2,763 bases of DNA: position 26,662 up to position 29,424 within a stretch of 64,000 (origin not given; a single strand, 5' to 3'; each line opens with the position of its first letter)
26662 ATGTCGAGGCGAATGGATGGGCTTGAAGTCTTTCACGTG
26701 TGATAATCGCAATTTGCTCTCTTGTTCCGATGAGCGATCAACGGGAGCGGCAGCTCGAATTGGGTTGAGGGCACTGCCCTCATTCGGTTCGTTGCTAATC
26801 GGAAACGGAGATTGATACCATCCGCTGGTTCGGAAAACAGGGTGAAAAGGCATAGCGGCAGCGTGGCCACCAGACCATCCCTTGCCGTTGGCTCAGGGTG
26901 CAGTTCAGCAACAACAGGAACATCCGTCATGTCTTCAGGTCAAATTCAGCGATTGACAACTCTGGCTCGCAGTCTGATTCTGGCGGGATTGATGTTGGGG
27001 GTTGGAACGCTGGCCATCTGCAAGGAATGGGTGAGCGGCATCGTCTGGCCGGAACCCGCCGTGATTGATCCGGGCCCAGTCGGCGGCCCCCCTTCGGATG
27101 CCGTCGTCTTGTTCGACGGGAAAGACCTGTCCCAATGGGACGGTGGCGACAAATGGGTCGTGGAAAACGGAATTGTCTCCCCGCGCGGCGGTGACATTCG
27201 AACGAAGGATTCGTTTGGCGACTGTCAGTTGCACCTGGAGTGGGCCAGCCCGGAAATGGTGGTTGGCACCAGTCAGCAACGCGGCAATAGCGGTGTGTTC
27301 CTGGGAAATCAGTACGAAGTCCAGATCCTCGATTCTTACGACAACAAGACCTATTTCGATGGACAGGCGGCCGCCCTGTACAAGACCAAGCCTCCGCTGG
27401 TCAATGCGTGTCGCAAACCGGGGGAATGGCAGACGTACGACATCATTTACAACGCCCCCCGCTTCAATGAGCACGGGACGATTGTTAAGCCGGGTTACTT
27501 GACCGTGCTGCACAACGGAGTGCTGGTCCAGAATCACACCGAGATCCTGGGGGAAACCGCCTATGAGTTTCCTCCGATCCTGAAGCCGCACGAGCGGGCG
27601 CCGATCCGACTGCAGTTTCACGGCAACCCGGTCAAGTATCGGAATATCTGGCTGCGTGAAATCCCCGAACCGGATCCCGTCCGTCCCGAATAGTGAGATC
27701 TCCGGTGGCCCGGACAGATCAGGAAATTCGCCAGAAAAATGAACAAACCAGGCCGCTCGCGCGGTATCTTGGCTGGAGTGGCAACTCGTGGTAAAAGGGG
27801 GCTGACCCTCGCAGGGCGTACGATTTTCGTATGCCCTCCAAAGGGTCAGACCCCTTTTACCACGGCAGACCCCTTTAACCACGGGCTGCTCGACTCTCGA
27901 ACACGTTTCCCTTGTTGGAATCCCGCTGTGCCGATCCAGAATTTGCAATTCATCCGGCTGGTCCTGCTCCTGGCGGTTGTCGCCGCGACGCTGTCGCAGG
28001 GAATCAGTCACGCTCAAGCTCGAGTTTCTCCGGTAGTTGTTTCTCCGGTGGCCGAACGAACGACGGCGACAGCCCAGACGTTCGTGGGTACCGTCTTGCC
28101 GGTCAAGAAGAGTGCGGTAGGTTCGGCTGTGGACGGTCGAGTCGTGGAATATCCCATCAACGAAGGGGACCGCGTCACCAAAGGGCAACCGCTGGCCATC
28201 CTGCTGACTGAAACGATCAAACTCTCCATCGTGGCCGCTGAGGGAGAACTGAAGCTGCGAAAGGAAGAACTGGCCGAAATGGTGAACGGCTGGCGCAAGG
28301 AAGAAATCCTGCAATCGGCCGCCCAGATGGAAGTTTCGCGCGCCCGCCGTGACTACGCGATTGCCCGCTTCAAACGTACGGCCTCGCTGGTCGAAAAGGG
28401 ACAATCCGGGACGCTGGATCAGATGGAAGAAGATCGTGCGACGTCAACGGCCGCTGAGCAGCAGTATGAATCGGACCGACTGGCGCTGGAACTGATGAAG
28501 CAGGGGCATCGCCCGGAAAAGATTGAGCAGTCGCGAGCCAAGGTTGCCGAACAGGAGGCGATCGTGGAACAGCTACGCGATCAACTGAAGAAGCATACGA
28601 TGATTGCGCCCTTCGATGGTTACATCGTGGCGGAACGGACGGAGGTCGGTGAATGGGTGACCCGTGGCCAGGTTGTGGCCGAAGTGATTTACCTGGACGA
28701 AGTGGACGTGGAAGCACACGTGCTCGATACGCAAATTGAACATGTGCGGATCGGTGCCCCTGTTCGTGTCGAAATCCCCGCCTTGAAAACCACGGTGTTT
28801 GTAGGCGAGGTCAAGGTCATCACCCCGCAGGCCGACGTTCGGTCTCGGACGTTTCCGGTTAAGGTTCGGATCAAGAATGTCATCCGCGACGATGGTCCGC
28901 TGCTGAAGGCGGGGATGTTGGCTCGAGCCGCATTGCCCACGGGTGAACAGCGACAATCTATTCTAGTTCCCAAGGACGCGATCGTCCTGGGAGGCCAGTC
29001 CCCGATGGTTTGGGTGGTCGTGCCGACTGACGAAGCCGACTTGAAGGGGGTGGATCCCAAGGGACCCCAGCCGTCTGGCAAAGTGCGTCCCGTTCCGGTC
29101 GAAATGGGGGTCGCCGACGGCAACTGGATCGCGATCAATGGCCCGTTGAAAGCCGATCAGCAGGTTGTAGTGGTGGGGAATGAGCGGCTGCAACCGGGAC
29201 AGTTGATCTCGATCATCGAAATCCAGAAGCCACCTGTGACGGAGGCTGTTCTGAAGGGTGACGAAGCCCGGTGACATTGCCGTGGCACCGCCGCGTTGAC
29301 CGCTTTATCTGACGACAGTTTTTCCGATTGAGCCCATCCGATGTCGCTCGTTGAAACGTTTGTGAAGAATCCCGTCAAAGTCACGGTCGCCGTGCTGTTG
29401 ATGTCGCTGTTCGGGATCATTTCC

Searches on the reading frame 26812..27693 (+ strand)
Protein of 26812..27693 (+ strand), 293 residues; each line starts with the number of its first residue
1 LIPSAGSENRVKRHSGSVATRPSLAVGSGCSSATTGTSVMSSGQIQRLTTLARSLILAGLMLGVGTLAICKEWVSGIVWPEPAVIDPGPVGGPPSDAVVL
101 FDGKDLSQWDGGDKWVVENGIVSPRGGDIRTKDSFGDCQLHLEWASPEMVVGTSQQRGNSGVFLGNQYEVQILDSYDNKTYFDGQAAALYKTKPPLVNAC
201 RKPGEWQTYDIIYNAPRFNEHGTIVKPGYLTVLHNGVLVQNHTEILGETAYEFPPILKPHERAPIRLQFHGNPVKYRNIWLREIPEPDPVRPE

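Call 18: search_protein_families(library=pfam, proteins=[window:26812-27693:+], max_evalue=0.01)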
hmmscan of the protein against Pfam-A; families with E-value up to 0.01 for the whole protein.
window:26812-27693:+ (293 aa): 1 family
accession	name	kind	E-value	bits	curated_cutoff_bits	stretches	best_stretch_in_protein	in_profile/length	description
PF06439.18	3keto-disac_hyd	-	2.4e-43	148.8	26.8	1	97-282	2-187/187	3-keto-disaccharide hydrolase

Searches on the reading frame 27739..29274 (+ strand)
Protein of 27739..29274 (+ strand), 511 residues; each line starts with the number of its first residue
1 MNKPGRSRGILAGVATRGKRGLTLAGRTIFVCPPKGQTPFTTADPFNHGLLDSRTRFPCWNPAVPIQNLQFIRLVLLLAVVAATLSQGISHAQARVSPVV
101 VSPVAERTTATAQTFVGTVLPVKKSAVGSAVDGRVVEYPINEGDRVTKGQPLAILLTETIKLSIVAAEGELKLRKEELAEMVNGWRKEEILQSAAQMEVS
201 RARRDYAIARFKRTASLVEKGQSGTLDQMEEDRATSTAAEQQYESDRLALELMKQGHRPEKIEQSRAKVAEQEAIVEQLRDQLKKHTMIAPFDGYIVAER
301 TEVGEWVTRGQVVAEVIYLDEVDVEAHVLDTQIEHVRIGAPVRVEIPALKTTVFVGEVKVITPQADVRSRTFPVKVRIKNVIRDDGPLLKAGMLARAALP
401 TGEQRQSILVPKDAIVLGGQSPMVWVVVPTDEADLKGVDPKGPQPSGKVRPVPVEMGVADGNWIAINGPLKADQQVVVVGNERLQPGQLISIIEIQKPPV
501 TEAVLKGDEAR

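Call 32: search_protein_families(library=pfam, proteins=[window:27739-29274:+], max_evalue=0.0001)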
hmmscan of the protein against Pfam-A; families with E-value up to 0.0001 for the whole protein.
window:27739-29274:+ (511 aa): 2 families
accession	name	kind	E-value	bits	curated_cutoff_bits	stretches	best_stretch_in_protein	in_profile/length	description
PF16576.10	HlyD_D23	-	3e-21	76.1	30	1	125-395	20-214/214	Barrel-sandwich domain of CusB or HlyD membrane-fusion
PF13437.12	HlyD_3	-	4.2e-18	66.5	22.2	1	289-392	3-106/106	HlyD family secretion protein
